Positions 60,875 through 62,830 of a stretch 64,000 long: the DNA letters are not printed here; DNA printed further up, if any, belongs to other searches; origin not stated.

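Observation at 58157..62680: Inverted paralogs of an unnamed 'C-x4-C ... H-x-HD-x2-WH' polytopic membrane family flanking a PIG-V-like gene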

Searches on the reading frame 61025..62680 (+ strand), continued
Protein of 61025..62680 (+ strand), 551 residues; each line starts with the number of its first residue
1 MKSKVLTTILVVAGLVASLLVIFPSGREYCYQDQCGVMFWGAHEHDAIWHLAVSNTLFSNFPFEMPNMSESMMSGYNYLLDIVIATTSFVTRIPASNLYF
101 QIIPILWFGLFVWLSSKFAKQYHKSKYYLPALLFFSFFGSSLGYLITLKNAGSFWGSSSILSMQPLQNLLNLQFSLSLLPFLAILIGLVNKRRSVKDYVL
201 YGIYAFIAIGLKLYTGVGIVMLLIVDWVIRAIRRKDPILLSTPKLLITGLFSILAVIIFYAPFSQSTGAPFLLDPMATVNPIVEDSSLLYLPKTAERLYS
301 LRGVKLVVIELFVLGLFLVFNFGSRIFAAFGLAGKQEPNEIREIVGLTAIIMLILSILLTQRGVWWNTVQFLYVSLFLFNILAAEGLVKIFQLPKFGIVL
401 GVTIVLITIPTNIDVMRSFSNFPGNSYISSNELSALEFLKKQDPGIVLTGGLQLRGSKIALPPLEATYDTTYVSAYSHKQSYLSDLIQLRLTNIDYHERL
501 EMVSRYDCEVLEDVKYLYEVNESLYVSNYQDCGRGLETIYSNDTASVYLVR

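Call 53: fold_search(model_id=the predicted structure, library=pdb)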
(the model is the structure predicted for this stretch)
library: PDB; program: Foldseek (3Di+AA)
matches with E <= 10: 226; with E <= 0.001: 14
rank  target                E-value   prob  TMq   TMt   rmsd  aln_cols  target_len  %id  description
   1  7e9s_A                5.5e-07  1.00  0.49  0.34  12.4       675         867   10  Archaeal oligosaccharyltransferase AglB from Archaeoglobus fulgidus in complex with an inhibitory peptide and a dolich (released 2021-09-08)
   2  9n9j_I                1.1e-06  1.00  0.49  0.40  13.3       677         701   10  Structure of a GRP94 folding intermediate engaged with a CCDC134- and FKBP11-bound secretory translocon (released 2025-11-19)
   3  3waj                  2.6e-06  1.00  0.49  0.36  12.8       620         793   12  Crystal structure of the Archaeoglobus fulgidus oligosaccharyltransferase (O29867_ARCFU) complex with Zn and sulfate (released 2013-10-30)
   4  5gmy_A                2.7e-06  1.00  0.49  0.34  13.6       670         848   11  Crystal structure of the Archaeoglobus fulgidus oligosaccharyltransferase (O29867_ARCFU) tethered with an acceptor pep (released 2017-02-01)
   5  6gxc_A                3.7e-06  1.00  0.47  0.39   9.2       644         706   10  Bacterial oligosaccharyltransferase PglB in complex with an inhibitory peptide and a reactive lipid-linked oligosaccha (released 2018-11-14)
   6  5ogl_A                4.2e-06  1.00  0.47  0.38   9.9       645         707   11  Structure of bacterial oligosaccharyltransferase PglB in complex with an acceptor peptide and an lipid-linked oligosac (released 2017-10-25)
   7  3wak                  4.8e-06  1.00  0.49  0.34  13.5       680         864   11  Crystal structure of the Archaeoglobus fulgidus oligosaccharyltransferase (O29867_ARCFU) in the apo form (released 2013-10-30)
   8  6ftg_5                1.5e-05  1.00  0.49  0.43  14.6       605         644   11  Subtomogram average of OST-containing ribosome-translocon complexes from canine rough microsomal membranes (released 2018-03-21)
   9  7zlg_A                2.3e-05  1.00  0.47  0.41  11.3       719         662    8  Cryo-EM structure of C-mannosyltransferase CeDPY19, in complex with acceptor peptide and bound to CMT2-Fab and anti-Fa (released 2023-01-11)
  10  7zli_A                2.4e-05  1.00  0.41  0.36  16.5       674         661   10  Cryo-EM structure of C-mannosyltransferase CeDPY19, in complex with Dol25-P-Man and bound to CMT2-Fab and anti-Fab nan (released 2023-01-11)
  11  8agb_A                2.5e-05  1.00  0.49  0.43  12.0       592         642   11  Structure of yeast oligosaccharylransferase complex with lipid-linked oligosaccharide bound (released 2022-12-07)
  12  7zlh_A                4.6e-05  1.00  0.43  0.37  15.9       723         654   10  Cryo-EM structure of C-mannosyltransferase CeDPY19, in apo state, bound to CMT2-Fab and anti-Fab nanobody (released 2023-01-11)
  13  6w98_A                2.9e-04  1.00  0.52  0.25   8.6       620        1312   11  Single-Particle Cryo-EM Structure of Arabinofuranosyltransferase AftD from Mycobacteria (released 2020-05-13)
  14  5f15                  3.1e-04  1.00  0.50  0.51  10.2       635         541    9  Crystal Structure of ArnT from Cupriavidus metallidurans bound to Undecaprenyl phosphate (released 2016-02-17)
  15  8if8_C                1.6e-03  1.00  0.53  0.50   7.6       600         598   10  Arabinosyltransferase AftA (released 2023-05-31)
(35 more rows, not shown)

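Call 55: find_related_loci(query=A1, collection=genome_contigs, flank=6000)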
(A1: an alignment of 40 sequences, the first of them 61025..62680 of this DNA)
Query A1 (551 aa) in genome_contigs; peptide patterns used: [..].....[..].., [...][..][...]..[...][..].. (x = any residue, [..] = any of these).
390 stretches matched a pattern; 358 encode a relative of the query (tblastn E <= 1e-3); the best 80 are kept; 80 distinct loci.
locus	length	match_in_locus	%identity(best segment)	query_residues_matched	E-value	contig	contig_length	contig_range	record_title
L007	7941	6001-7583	50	20-548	2e-137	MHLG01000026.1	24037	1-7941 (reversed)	MAG: Candidatus Liptonbacteria bacterium RIFOXYD1_FULL_36_11 rifoxyd1_full_scaffold_698, whole genome shotgun sequence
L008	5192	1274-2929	43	1-550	2e-129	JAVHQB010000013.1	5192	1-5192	MAG: Candidatus Paceibacterota bacterium isolate WB02no5_36_10 NODE_13898_length_5192_cov_6.907923, whole genome shotgun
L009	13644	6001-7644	42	1-548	4e-121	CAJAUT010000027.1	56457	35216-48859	uncultured bacterium isolate Loc080925-6m_bin-0061 genome assembly, contig: bin-0061:27/34, whole genome shotgun sequenc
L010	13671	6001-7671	39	1-548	2e-120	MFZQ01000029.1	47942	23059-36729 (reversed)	MAG: Candidatus Roizmanbacteria bacterium RIFCSPHIGHO2_02_FULL_40_13b rifcsphigho2_02_scaffold_731, whole genome shotgun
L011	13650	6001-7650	38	9-548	5e-118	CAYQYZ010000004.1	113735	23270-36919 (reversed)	MAG TPA_asm: uncultured Gammaproteobacteria bacterium isolate SRP286056_co1_376 genome assembly, contig: NODE_119_length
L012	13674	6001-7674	38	1-549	3e-114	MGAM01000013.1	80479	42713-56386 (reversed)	MAG: Candidatus Roizmanbacteria bacterium RIFCSPLOWO2_01_FULL_39_19 rifcsplowo2_01_scaffold_2645, whole genome shotgun s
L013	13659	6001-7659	38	9-551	4e-114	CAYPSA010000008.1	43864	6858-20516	MAG TPA_asm: uncultured Gammaproteobacteria bacterium isolate binchicken_co105_227 genome assembly, contig: NODE_975_len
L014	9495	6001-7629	39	5-551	5e-112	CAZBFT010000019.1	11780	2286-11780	MAG TPA_asm: uncultured Pseudomonadales bacterium isolate SRP050083_co7_41 genome assembly, contig: NODE_4707_length_117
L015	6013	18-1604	39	2-521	2e-110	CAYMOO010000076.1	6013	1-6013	MAG TPA_asm: uncultured Gammaproteobacteria bacterium isolate SRP278252_co2_62 genome assembly, contig: NODE_28368_lengt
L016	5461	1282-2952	37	1-548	1e-110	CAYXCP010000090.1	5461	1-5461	MAG TPA_asm: uncultured Gammaproteobacteria bacterium isolate SRP278252_co1_241 genome assembly, contig: NODE_29585_leng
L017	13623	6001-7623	38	19-550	9e-110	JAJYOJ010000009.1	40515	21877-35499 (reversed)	MAG: bacterium isolate DBS2-5.bin32 NODE_688_length_40515_cov_5.049148, whole genome shotgun sequence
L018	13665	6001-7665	38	3-550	2e-114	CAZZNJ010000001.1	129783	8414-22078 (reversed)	MAG TPA_asm: uncultured Pseudomonadales bacterium isolate SRP170004_co1_572 genome assembly, contig: NODE_141_length_129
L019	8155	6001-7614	37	4-551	2e-108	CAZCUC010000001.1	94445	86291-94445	MAG TPA_asm: uncultured Pseudomonadales bacterium isolate SRP286056_co1_428 genome assembly, contig: NODE_173_length_944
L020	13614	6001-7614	36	4-551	2e-108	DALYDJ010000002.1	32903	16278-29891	MAG TPA_asm: Candidatus Woesebacteria bacterium isolate CTOTU14224 NODE_275_length_32903_cov_4.480821, whole genome shot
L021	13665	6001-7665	38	1-548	3e-108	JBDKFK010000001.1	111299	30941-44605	MAG: Candidatus Parcubacteria bacterium isolate farmington_2019_sw_WHONDRS-S19S_0053_A_bin.38 scaffold_0000023, whole ge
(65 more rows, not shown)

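Call 59: list_cluster_members(proteins=[P0001])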
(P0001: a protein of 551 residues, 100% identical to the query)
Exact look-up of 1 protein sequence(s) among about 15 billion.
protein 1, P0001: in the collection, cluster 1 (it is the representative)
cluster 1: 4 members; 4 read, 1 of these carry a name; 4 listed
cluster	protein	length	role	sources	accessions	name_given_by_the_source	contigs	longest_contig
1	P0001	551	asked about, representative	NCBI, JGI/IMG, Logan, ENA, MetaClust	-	hypothetical protein | \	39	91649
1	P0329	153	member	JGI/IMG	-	-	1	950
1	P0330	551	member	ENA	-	-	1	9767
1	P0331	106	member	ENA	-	-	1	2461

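Call 79: find_encoding_contigs(protein=P0001, flank=1000, max_places=4)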
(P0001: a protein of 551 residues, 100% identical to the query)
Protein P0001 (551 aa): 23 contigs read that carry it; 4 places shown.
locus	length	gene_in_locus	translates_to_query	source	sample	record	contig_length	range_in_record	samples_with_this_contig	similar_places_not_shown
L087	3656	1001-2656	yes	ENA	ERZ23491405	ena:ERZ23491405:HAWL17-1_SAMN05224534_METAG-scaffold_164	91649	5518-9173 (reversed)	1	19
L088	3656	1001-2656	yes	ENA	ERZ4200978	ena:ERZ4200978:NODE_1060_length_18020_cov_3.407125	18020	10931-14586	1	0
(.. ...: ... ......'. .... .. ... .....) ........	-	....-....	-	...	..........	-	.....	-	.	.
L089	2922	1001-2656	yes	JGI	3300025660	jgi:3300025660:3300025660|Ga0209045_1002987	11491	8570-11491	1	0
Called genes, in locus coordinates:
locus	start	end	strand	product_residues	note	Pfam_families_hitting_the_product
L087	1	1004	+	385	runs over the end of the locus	-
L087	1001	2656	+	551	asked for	-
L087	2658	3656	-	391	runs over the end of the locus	PF00535:Glycos_transf_2, PF04138:GtrA_DPMS_TM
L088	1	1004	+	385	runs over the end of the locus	-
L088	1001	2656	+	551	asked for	-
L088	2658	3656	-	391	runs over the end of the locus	PF00535:Glycos_transf_2, PF04138:GtrA_DPMS_TM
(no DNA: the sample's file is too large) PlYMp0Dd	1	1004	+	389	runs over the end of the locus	-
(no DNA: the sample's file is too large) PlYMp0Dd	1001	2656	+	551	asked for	-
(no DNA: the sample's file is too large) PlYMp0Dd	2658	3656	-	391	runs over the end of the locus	PF00535:Glycos_transf_2, PF04138:GtrA_DPMS_TM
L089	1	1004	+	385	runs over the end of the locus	-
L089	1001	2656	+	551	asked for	-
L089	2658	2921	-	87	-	?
